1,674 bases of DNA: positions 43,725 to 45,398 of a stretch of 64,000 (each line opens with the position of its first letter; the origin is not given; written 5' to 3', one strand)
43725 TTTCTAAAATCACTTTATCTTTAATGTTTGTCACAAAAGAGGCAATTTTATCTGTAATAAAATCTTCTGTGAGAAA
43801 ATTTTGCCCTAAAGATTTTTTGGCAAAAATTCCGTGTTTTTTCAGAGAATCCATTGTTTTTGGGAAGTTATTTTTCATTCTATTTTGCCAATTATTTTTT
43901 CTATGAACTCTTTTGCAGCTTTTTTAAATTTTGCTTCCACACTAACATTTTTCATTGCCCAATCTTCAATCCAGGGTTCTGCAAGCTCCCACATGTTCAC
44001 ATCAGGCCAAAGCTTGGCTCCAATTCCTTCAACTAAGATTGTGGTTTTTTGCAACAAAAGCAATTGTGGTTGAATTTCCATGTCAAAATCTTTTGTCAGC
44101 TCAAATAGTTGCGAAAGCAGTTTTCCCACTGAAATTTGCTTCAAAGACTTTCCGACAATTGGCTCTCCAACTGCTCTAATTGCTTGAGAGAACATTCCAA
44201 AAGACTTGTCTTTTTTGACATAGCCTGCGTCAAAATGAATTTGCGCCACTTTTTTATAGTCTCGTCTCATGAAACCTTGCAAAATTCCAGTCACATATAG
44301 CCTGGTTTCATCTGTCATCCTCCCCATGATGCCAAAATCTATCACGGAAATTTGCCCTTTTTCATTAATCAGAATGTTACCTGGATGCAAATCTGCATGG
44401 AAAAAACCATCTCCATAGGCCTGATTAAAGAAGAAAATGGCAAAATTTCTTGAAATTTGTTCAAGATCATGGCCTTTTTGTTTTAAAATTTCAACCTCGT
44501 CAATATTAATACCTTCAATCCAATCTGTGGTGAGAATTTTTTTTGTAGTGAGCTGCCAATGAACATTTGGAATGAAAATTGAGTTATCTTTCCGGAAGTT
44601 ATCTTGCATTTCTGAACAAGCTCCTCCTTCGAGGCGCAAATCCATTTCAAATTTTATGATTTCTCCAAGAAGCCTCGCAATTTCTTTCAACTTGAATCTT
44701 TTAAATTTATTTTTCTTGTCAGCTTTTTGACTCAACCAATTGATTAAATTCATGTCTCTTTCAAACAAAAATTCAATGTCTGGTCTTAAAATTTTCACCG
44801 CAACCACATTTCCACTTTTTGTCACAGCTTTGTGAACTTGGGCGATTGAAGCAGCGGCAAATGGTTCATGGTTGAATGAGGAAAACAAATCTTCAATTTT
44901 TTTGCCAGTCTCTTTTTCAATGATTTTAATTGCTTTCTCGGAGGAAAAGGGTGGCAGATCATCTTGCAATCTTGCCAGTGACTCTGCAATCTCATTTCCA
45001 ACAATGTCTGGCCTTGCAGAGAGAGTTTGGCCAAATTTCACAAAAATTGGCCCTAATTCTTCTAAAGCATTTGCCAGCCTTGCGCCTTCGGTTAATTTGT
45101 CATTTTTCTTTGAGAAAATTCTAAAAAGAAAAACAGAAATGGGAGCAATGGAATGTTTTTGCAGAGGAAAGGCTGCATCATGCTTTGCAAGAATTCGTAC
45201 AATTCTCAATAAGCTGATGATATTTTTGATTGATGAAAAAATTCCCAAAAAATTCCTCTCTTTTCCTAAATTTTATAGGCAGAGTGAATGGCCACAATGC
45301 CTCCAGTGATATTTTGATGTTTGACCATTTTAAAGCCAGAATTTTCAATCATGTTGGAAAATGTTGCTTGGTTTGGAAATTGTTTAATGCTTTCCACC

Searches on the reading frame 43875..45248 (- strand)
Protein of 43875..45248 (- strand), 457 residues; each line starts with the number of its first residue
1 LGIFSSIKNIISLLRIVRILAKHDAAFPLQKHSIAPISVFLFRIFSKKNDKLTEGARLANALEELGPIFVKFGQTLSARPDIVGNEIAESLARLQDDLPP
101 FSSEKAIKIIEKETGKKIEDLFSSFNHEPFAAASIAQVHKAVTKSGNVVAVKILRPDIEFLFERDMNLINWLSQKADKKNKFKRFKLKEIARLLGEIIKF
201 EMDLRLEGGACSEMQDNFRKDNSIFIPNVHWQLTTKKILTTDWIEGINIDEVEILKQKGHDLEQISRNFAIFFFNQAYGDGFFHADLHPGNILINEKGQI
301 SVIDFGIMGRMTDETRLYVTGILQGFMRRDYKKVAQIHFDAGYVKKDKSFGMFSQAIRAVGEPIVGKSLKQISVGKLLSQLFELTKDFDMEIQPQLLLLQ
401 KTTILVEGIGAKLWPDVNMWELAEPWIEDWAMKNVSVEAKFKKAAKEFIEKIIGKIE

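Call 15: search_protein_families(library=pfam, proteins=[window:43875-45248:-], max_evalue=0.001)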
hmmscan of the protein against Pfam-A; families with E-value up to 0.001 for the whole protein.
window:43875-45248:- (457 aa): 4 families
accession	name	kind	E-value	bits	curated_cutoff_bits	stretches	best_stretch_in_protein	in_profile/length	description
PF03109.22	ABC1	-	1.5e-77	260.5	22.9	1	93-338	1-244/244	ABC1 atypical kinase-like domain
PF00069.31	Pkinase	-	1.4e-06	28.3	31.7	1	278-316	115-153/263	Protein kinase domain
PF01636.29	APH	-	2.9e-05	24.4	23.2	1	280-308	168-197/239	Phosphotransferase enzyme family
PF01633.27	Choline_kinase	-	0.00093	19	29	0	253-306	133-189/300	Choline/ethanolamine kinase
